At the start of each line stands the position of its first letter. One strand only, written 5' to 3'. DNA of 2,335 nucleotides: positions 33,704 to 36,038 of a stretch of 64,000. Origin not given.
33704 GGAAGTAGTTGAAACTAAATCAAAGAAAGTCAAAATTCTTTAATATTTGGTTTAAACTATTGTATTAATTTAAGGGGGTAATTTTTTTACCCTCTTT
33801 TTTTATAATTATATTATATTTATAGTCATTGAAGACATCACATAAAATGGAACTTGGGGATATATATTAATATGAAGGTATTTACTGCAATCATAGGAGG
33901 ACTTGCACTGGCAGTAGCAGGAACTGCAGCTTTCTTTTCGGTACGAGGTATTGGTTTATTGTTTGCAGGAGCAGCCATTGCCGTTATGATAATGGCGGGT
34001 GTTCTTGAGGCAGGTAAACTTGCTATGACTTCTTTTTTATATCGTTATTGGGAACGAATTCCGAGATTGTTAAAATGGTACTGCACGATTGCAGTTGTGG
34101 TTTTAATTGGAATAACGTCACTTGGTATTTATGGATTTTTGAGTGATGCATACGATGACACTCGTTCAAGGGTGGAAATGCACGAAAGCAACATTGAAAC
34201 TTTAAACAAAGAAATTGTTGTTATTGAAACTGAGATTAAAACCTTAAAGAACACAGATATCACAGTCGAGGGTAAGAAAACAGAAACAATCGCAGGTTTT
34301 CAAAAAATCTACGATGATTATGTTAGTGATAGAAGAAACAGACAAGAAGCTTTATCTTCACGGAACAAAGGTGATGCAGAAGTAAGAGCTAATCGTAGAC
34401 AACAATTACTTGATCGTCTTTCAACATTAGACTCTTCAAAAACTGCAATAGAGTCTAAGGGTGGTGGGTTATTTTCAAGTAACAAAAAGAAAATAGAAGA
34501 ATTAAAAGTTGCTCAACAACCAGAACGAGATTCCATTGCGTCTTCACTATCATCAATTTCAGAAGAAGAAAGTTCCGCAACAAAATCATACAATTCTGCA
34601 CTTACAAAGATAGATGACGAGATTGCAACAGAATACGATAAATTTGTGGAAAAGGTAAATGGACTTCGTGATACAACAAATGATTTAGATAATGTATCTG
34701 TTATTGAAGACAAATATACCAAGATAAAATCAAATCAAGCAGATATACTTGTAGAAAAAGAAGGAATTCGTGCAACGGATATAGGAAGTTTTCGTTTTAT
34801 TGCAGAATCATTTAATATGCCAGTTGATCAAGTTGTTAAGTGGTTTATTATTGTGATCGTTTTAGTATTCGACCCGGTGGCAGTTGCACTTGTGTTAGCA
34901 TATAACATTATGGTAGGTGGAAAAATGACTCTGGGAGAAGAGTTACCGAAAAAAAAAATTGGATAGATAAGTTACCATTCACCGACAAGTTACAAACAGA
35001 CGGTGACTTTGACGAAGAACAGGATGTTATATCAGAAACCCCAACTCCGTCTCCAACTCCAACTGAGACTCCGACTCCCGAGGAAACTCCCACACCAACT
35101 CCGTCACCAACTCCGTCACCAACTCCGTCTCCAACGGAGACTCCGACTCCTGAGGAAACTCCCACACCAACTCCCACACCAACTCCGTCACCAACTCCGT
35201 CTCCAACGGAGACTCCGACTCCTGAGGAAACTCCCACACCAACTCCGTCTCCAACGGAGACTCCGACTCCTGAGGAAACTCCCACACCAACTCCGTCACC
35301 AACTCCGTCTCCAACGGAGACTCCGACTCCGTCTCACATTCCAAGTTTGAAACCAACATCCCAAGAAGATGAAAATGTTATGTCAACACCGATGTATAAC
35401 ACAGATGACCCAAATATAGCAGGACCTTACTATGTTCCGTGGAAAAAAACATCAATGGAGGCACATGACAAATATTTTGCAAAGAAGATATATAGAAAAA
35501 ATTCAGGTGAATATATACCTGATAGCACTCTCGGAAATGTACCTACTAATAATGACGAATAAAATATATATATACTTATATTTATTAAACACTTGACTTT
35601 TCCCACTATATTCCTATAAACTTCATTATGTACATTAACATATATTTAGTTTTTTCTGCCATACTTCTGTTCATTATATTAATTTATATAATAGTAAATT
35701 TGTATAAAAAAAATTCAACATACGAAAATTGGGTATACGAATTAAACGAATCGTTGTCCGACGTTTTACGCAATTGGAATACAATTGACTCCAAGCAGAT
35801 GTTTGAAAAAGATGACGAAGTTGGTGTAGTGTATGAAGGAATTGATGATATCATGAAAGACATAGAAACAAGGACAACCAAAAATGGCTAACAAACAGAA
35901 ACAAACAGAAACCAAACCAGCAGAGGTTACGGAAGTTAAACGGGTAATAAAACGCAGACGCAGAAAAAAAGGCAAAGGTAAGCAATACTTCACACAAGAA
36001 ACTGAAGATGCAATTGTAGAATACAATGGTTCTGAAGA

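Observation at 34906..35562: Pro/Thr-repeat tail reachable only by a -1 slip at an A10 run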

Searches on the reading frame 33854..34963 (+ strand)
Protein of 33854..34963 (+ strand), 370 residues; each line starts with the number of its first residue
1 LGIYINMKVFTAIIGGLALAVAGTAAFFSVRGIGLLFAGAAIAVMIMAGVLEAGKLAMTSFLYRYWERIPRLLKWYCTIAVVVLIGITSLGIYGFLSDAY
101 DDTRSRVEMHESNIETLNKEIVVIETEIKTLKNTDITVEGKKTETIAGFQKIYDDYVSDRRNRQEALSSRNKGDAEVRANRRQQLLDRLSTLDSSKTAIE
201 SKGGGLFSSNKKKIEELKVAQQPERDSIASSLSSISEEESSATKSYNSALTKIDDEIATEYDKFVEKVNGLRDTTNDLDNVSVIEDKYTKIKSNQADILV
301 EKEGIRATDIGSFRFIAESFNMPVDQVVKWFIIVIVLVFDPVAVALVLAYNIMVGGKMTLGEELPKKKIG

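Call 6: find_homologous_proteins(query=window:33854-34963:+)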
Query window:33854-34963:+ (370 aa): 2791 proteins with E <= 0.001 among 8000 candidates; the best 120 are listed. Only proteins of 203 to 648 residues were searched: fused or split forms outside these lengths cannot appear, so this answer is no evidence that the protein stands alone or is whole; lengths 'longer' or 'shorter' looks for them.
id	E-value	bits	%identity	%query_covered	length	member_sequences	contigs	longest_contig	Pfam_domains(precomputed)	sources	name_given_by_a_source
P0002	1.2e-211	720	92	98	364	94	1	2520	-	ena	-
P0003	8.0e-209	711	90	98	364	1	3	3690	-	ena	-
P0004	2.3e-208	709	90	98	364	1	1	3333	-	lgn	-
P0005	6.9e-207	704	90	98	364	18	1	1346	-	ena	-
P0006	3.0e-206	702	90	98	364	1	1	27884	-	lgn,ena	-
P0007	8.1e-206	701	88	99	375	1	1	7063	-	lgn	-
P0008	1.8e-205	700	89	98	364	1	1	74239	-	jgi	jgi:hypothetical protein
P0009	1.9e-205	700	90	98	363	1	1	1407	-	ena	-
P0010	2.0e-205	699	88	99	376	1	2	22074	-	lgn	-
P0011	3.5e-205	699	88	98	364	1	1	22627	-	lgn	-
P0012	5.1e-205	698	88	98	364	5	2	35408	-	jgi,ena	jgi:hypothetical protein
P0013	1.3e-203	694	87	99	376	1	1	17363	-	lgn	-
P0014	2.1e-203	693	87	99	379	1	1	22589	-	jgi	-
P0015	4.0e-203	692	87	99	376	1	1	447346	-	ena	-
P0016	1.6e-202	690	87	99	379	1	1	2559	-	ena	-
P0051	6.7e-77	277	46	96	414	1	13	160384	-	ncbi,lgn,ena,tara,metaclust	tara:strand:- start:6440 stop:7684 length:1245 start_codon:yes stop_codon:yes gene_type:complete|met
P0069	2.1e-72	262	44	94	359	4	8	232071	PF15469.13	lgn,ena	-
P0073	8.6e-72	260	44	93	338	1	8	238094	-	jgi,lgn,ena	-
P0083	2.6e-70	255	42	98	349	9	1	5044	PF28422.1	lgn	-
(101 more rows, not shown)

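Call 7: search_protein_families(library=pfam, proteins=[window:33854-34963:+], max_evalue=0.01)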
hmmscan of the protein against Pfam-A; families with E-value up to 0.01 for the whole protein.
window:33854-34963:+ (370 aa): 0 families

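Call 8: search_protein_families(library=phrogs, proteins=[window:33854-34963:+], max_evalue=0.01)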
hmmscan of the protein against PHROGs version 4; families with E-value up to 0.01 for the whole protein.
window:33854-34963:+ (370 aa): 2 families
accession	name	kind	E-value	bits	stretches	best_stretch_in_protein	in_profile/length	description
phrog_37745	-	unknown function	0.00025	22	0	95-161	37-106/198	-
phrog_1219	-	tail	0.0097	16.6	1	100-170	84-154/233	tail needle protein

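Call 10: find_related_loci(query=A1, collection=viral_contigs, flank=4000)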
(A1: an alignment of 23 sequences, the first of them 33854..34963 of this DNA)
Query A1 (370 aa) in viral_contigs; peptide patterns used: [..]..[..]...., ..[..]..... (x = any residue, [..] = any of these).
416 stretches matched a pattern; 302 encode a relative of the query (tblastn E <= 1e-3); the best 80 are kept; 80 distinct loci.
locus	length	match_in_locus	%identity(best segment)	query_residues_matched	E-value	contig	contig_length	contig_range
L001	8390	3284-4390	91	2-370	0e+0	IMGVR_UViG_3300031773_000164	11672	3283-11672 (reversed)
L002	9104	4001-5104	88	3-370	0e+0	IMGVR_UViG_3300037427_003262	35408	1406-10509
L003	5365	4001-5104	91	3-370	0e+0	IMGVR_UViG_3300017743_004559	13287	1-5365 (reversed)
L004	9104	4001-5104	88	3-370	0e+0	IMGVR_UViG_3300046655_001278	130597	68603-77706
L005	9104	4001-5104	88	3-370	0e+0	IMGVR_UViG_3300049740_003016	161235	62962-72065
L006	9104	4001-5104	87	3-370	0e+0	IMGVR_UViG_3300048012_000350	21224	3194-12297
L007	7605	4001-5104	88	3-370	0e+0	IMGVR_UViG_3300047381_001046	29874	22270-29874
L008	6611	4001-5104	93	3-370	0e+0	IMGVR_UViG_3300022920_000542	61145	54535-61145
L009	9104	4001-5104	87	3-370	0e+0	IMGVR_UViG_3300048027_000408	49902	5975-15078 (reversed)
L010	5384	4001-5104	87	3-370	0e+0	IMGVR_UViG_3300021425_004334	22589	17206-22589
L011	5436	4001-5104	87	3-370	0e+0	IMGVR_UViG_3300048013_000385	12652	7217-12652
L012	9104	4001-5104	87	3-370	0e+0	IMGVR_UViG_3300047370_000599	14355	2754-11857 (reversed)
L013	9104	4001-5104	86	3-370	0e+0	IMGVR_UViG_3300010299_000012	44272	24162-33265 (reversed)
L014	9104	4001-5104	86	3-370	0e+0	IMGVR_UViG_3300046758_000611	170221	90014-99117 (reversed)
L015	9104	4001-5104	86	3-370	0e+0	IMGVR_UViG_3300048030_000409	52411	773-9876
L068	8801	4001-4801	31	9-354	2e-39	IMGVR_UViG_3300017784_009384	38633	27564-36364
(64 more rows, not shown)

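Call 18: search_protein_families(library=pfam, proteins=[P0083, P0069], max_evalue=0.001)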
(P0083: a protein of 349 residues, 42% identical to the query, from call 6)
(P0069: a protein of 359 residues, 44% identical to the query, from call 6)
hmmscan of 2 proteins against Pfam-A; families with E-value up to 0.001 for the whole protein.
P0083 (349 aa): 0 families

P0069 (359 aa): 2 families
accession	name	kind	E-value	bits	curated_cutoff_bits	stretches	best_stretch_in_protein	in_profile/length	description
PF15469.12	Sec5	-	2.4e-05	23.2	22.7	1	114-238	174-300/837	Exocyst complex component Sec5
PF00335.26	Tetraspanin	-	0.00021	21.5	32.1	0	6-127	12-139/225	Tetraspanin family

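Call 22: search_dna_similar(query=window:33872-34963:+, collection=phages, mode=protein, max_rows=40, max_evalue=0.00001)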
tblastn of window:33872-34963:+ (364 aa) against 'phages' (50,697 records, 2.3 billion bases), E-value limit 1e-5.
Records with a match: 13; places in all: 13; records where one place covers at least 80% of the query: 0.
Best place of each record, by identity: <60% 13.
By first word of the organism name: Flavobacterium 4; uncultured 3; Xanthomonas 2; Stenotrophomonas 2; Pelagibacter 1; Microcystis 1.
By host as written in the record: Flavobacterium sp. LMO8 4; - 3; Candidatus Pelagibacter ubique HTCC1062 1; Xanthomonas oryzae pv. oryzae 1; Xanthomonas citri 1; Stenotrophomonas maltophilia SRM01 1; Stenotrophomonas maltophilia 1; Microcystis elabens 1.
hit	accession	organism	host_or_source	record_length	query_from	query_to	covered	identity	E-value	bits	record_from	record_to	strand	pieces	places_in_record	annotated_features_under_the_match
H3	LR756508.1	uncultured phage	metagenomic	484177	21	345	41%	46.0%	1e-15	141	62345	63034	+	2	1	record has no annotation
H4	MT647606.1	Pelagibacter phage Mosig EXVC030M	Candidatus Pelagibacter ubique HTCC1062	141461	45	133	24%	43.2%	3e-10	68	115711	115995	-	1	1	hypothetical protein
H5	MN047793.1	Xanthomonas phage Xoo-sp13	Xanthomonas oryzae pv. oryzae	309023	45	165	33%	31.3%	5e-10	67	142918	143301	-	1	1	hypothetical protein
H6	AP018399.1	Xanthomonas phage XacN1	Xanthomonas citri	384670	45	118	20%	50.7%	6e-9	64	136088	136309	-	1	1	hypothetical protein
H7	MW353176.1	Flavobacterium phage vB_FspM_immuto_3-5A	Flavobacterium sp. LMO8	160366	45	141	27%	37.8%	5e-12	73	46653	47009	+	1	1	hypothetical protein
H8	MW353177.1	Flavobacterium phage vB_FspM_immuto_13-6C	Flavobacterium sp. LMO8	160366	45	141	27%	37.8%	5e-12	73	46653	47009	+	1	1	hypothetical protein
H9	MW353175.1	Flavobacterium phage vB_FspM_immuto_2-6A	Flavobacterium sp. LMO8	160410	45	141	27%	37.8%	5e-12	73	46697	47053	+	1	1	hypothetical protein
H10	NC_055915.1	Flavobacterium phage vB_FspM_immuto_2-6A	Flavobacterium sp. LMO8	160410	45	141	27%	37.8%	5e-12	73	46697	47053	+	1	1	hypothetical protein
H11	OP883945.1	Stenotrophomonas phage CM1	Stenotrophomonas maltophilia SRM01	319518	45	114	19%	50.7%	1e-9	66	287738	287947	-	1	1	record has no annotation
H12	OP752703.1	Stenotrophomonas phage RAS14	Stenotrophomonas maltophilia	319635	45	114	19%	50.7%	1e-9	66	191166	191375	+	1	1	hypothetical protein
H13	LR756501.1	uncultured phage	metagenomic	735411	45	162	32%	29.9%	2e-9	65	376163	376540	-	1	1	record has no annotation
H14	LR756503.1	uncultured phage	metagenomic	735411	45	162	32%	29.9%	2e-9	65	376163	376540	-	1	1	record has no annotation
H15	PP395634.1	Microcystis phage Mel-JY01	Microcystis elabens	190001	45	114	19%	35.7%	1e-7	60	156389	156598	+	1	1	hypothetical protein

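Call 46: get_annotated_region(hit=H4, flank=2500)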
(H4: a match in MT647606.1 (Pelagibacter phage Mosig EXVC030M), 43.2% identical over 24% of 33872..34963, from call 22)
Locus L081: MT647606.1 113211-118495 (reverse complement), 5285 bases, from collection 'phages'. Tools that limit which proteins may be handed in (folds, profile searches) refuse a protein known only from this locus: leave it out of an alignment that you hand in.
description: Pelagibacter phage Mosig EXVC030M, complete genome.
organism: Pelagibacter phage Mosig EXVC030M (NCBI taxid 2759214)
taxonomy: Viruses; Duplodnaviria; Heunggongvirae; Uroviricota; Caudoviricetes; Kyanoviridae
host: Candidatus Pelagibacter ubique HTCC1062; source: oxygen minimum zone; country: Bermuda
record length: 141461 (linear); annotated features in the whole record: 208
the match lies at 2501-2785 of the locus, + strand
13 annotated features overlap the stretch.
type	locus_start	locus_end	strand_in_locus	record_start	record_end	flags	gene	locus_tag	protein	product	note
CDS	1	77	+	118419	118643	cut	-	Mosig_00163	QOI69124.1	hypothetical protein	-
CDS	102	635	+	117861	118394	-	-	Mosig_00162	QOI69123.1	hypothetical protein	-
CDS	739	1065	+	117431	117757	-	-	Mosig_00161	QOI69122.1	hypothetical protein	-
CDS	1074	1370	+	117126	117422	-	-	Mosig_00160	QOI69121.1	hypothetical protein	-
CDS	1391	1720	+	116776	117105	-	-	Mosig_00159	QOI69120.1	hypothetical protein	-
CDS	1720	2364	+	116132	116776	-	-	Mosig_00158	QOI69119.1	putative glucosaminidase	-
CDS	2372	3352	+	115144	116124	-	-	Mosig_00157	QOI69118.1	hypothetical protein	-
CDS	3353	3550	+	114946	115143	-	-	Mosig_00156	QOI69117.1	hypothetical protein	-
CDS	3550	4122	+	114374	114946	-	-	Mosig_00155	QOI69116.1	hypothetical protein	-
CDS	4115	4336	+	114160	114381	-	-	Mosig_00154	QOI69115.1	hypothetical protein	-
CDS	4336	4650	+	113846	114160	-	-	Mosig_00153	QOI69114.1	hypothetical protein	-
CDS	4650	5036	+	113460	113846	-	-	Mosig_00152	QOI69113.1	hypothetical protein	-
CDS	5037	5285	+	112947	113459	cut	-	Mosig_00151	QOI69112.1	putative glycoside hydrolase family 108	-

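Call 47: get_annotated_region(hit=H7, flank=2500)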
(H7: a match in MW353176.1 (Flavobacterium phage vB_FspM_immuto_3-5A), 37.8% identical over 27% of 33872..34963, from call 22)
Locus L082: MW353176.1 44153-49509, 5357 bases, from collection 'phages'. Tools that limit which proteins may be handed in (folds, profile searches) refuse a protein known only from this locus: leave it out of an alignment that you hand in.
description: Flavobacterium phage vB_FspM_immuto_3-5A, complete genome.
organism: Flavobacterium phage vB_FspM_immuto_3-5A (NCBI taxid 2801478)
taxonomy: Viruses; Duplodnaviria; Heunggongvirae; Uroviricota; Caudoviricetes; Immutovirus
host: Flavobacterium sp. LMO8; source: Baltic Sea mesocosm; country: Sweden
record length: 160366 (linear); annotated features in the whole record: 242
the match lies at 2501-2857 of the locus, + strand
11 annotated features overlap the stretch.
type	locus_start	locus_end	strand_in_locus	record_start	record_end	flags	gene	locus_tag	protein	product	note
CDS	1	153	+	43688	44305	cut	-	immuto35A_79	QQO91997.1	putative chitinase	-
CDS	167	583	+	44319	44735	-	-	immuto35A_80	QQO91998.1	holin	Phage-related holin (Lysis protein)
CDS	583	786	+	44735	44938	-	-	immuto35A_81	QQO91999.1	YneF protein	Uncharacterized protein YneF, UPF0154 family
CDS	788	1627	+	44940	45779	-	-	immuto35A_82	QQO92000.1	hypothetical protein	-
CDS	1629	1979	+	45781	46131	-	-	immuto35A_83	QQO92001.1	hypothetical protein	-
CDS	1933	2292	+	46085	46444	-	-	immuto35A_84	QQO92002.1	hypothetical protein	Uncharacterized protein (COG5399)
CDS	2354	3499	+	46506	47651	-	-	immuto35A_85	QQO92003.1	hypothetical protein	-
CDS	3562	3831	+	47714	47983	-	-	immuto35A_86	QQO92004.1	protein of unknown function DUF3310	-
CDS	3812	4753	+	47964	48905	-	-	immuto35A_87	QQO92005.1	PD-(D/E)XK nuclease superfamily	-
CDS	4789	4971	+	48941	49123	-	-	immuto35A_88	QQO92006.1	hypothetical protein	-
CDS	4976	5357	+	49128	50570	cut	-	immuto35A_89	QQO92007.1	glycosyltransferase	-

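Call 48: find_encoding_contigs(protein=P0073, flank=6000, max_places=3)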
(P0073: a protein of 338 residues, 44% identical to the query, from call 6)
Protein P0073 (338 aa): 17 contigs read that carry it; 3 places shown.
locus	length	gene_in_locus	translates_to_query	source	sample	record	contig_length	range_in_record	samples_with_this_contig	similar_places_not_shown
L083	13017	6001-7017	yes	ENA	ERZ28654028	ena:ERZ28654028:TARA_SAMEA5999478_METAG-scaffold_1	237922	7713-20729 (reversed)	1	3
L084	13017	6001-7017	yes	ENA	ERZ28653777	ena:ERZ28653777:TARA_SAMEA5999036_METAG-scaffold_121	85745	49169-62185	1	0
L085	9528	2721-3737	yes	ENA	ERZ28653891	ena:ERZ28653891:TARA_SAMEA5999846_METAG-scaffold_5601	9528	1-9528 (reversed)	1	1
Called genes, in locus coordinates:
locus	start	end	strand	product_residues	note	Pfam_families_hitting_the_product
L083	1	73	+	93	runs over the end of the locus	-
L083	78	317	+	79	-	-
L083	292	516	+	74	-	-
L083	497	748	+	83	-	-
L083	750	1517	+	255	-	-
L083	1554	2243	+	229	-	PF10263:SprT-like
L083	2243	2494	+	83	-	-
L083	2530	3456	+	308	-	PF06067:DUF932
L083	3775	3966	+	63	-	-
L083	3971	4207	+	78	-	-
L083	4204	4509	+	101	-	-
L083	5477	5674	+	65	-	-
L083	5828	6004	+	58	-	-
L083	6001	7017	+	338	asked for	-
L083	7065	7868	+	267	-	PF04055:Radical_SAM, PF13186:SPASM (faint)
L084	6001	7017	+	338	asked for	-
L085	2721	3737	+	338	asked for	-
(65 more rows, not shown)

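Call 49: find_encoding_contigs(protein=P0051, flank=6000, max_places=3)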
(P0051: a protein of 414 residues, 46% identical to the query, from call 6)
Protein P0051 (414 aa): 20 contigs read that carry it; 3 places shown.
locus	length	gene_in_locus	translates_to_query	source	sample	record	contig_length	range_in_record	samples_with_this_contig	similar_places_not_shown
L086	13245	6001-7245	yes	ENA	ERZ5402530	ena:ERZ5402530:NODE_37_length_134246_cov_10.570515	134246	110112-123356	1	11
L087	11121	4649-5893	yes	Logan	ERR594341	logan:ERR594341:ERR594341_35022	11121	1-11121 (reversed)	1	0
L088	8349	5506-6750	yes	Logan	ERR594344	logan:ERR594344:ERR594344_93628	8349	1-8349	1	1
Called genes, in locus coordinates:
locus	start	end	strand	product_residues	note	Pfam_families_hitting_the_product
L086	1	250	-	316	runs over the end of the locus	PF02732:ERCC4 (weak)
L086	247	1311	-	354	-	-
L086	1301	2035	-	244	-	PF04542:Sigma70_r2 (faint)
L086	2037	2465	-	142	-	-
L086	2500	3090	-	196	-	-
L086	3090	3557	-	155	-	-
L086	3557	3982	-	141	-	-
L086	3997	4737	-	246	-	PF02562:PhoH, PF13604:AAA_30 (faint)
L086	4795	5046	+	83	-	-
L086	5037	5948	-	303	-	PF00089:Trypsin (faint), PF13365:Trypsin_2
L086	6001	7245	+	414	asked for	-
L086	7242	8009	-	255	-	-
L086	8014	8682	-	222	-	PF02348:CTP_transf_3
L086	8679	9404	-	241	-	PF00574:CLP_protease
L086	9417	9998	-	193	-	PF01844:HNH, PF13395:HNH_4, PF14279:HNH_5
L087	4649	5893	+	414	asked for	-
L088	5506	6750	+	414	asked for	-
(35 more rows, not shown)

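Call 56: predict_structure(alignment_id=A1)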
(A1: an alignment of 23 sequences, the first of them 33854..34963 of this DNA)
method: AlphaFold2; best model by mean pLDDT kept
length: 370 residues; sequences in the alignment: 23
mean_pLDDT: 82.0   pTM: 0.46
mean pLDDT of the five models: 82.0, 75.3, 73.4, 72.4, 69.8
residues with pLDDT >= 90: 116; 70-90: 207; 50-70: 39; < 50: 8
segments of 3 or more residues with pLDDT < 50: 1-4, 367-370
pLDDT, mean of each block of 10 residues (from residue 1): 57 80 82 67 78 85 81 87 86 82 84 92 91 80 86 93 93 93 94 85 59 82 92 94 93 93 89 69 88 92 76 75 81 80 82 66 49
secondary structure, 60 per line:
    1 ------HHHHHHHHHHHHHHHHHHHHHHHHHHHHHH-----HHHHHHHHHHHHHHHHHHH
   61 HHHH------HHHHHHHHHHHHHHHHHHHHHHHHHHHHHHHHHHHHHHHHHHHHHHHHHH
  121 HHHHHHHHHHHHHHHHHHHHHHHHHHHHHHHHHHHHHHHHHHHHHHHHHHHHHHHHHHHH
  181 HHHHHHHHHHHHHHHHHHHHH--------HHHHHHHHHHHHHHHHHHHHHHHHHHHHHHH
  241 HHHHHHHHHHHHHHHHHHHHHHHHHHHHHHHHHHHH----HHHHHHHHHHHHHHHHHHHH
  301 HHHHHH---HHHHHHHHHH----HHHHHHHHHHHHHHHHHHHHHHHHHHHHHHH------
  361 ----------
elements in order: H7-36 H42-64 H71-201 H210-276 H281-306 H310-319 H324-354

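Call 69: fold_search(model_id=the predicted structure, library=pdb)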
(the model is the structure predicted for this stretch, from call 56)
No match with E <= 0.001 here; weaker rows may still be real.
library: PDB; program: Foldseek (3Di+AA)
matches with E <= 10: 500; with E <= 0.001: 0
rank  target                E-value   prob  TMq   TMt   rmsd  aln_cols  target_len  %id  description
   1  3vkg_B                8.2e-03  1.00  0.25  0.06  21.6       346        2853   13  X-ray structure of an MTBD truncation mutant of dynein motor domain (released 2012-03-14)
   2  6h6f_A                2.0e-02  1.00  0.27  0.06  11.7       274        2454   11  PTC3 holotoxin complex from Photorhabdus luminiscens - Mutant TcC-D651A (released 2018-10-03)
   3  8dmo_A                2.2e-02  0.63  0.15  0.10  47.1       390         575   12  Structure of open, inward-facing MsbA from E. coli (released 2022-12-14)
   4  6o30_A                2.3e-02  0.69  0.15  0.10  46.5       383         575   11  Lipid A transporter MsbA from Salmonella typhimurium (released 2019-06-12)
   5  6bl6_A                2.5e-02  0.66  0.15  0.10  46.5       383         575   11  Crystallization of lipid A transporter MsbA from Salmonella typhimurium (released 2019-01-09)
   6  8cq2_A                2.5e-02  0.99  0.25  0.07  11.9       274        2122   12  Photorhabdus luminescens TcdA1 prepore-to-pore intermediate, C16S, C20S, C870S, T1279C mutant (released 2024-03-13)
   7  7zr1_C                2.7e-02  0.97  0.26  0.16  21.9       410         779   13  Chaetomium thermophilum Mre11-Rad50-Nbs1 complex bound to ATPyS (composite structure) (released 2023-01-11)
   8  6h6e_A                3.1e-02  0.99  0.26  0.07  12.6       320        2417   11  PTC3 holotoxin complex from Photorhabdus luminecens in prepore state (TcdA1, TcdB2, TccC3) (released 2018-10-03)
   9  8tqe_A                3.4e-02  0.95  0.22  0.06  12.4       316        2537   11  XptA2 wild type (released 2023-09-27)
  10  9a69_B                3.6e-02  0.91  0.23  0.15  21.6       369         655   10  Integrative model of MCPB-MCPC by crosslinking MS and deep learning (released 2024-09-18)
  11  7rit_A                3.9e-02  0.77  0.18  0.13  46.2       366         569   11  Drug-free A. baumannii MsbA (released 2021-10-06)
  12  8wjo_B                4.1e-02  0.96  0.25  0.30  12.8       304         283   15  Cryo-EM structure of 8-subunit Smc5/6 arm region (released 2024-06-26)
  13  3vkg_A                4.3e-02  0.90  0.23  0.06  20.6       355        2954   14  X-ray structure of an MTBD truncation mutant of dynein motor domain (released 2012-03-14)
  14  6pam_C                4.3e-02  0.51  0.13  0.09  43.0       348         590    9  Structure of a bacterial Atm1-family ABC transporter with MgADP bound (released 2020-06-24)
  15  4o9y_A                4.5e-02  0.97  0.25  0.06  12.2       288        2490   13  Crystal Structure of TcdA1 (released 2014-02-26)
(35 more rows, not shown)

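Call 81: find_related_loci(query=L068:4001-4810:+, collection=viral_contigs, flank=1500)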
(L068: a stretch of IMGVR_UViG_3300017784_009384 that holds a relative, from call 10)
Query L068:4001-4810:+ (270 aa) in viral_contigs; peptide patterns used: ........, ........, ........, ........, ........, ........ (x = any residue, [..] = any of these).
43 stretches matched a pattern; 16 encode a relative of the query (tblastn E <= 1e-3); 16 distinct loci.
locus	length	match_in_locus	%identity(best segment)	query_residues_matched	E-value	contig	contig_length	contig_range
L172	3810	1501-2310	100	1-270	1e-177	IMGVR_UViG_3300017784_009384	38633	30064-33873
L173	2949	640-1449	100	1-270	0e+0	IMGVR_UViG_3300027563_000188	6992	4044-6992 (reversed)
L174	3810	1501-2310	97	1-270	5e-172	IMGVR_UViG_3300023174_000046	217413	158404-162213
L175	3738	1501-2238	41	1-270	5e-64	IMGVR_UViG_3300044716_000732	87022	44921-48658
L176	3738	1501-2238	41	1-270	2e-63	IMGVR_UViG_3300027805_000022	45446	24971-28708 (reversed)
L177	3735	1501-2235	42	1-269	3e-63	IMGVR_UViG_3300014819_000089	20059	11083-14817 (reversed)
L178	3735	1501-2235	41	1-269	8e-63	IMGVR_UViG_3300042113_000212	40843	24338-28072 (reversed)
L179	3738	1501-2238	39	1-270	3e-57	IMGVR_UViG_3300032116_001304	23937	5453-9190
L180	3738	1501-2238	39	1-270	3e-55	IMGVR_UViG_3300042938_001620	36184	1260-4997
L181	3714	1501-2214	41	1-264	2e-52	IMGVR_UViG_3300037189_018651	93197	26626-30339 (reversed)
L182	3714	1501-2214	41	1-264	2e-52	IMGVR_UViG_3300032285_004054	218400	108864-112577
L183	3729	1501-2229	41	1-267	1e-62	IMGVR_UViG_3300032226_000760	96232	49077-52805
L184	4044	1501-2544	32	1-270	9e-39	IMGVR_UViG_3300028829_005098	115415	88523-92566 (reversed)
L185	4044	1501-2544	32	1-270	9e-39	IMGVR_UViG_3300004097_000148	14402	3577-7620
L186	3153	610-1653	31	1-270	2e-37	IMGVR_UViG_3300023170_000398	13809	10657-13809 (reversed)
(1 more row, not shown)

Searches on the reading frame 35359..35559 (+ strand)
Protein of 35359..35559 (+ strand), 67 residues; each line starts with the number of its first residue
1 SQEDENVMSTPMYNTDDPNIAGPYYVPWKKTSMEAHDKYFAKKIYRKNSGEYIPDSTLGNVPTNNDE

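Call 45: search_protein_representatives(alignment_id=A3)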
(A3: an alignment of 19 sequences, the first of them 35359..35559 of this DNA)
Query: 19 sequences, 82 profile positions. Proteins with E-value up to 0.001 (for the whole library): 18; up to 1e-10: 13; up to 1e-30: 0. The best 18 are listed.
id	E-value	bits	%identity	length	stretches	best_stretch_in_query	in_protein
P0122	2.5e-28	114.0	-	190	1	3-81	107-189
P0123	9.1e-28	112.2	-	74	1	2-71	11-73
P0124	3.0e-27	110.6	-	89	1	3-82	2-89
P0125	1.2e-24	102.2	-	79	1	12-80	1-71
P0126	3.6e-24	100.7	-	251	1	2-80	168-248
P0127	7.3e-23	96.5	-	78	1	12-76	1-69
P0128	1.6e-22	95.4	-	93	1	2-60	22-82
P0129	1.8e-20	88.8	-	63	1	12-75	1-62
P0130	2.9e-19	85.0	-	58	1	12-75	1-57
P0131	1.1e-18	83.1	-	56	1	12-71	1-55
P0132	2.3e-18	82.1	-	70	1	2-76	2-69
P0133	5.5e-18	80.9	-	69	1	12-79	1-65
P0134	1.5e-15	73.0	-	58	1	12-73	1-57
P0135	5.2e-10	55.3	-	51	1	34-79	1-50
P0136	1.3e-07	47.7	-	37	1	34-75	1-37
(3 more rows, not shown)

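Call 68: predict_structure(alignment_id=A3)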
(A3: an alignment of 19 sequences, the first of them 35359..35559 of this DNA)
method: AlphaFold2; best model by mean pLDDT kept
length: 67 residues; sequences in the alignment: 19
mean_pLDDT: 55.8   pTM: 0.23
mean pLDDT of the five models: 55.8, 54.3, 54.2, 53.3, 52.1
residues with pLDDT >= 90: 0; 70-90: 0; 50-70: 60; < 50: 7
segments of 3 or more residues with pLDDT < 50: none
pLDDT, mean of each block of 10 residues (from residue 1): 55 56 61 61 53 52 51
secondary structure, 60 per line:
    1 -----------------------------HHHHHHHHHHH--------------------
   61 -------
elements in order: H30-40

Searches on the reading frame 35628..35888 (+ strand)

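Call 7: search_protein_families(library=pfam, proteins=[window:35628-35888:+], max_evalue=0.01)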
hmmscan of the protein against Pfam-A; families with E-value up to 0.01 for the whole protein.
window:35628-35888:+ (87 aa): 1 family
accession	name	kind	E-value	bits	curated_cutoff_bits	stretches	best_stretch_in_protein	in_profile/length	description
PF00335.26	Tetraspanin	-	0.0047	17.1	32.1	1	3-74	76-136/225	Tetraspanin family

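Call 8: search_protein_families(library=phrogs, proteins=[window:35628-35888:+], max_evalue=0.01)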
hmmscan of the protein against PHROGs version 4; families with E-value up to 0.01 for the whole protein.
window:35628-35888:+ (87 aa): 0 families
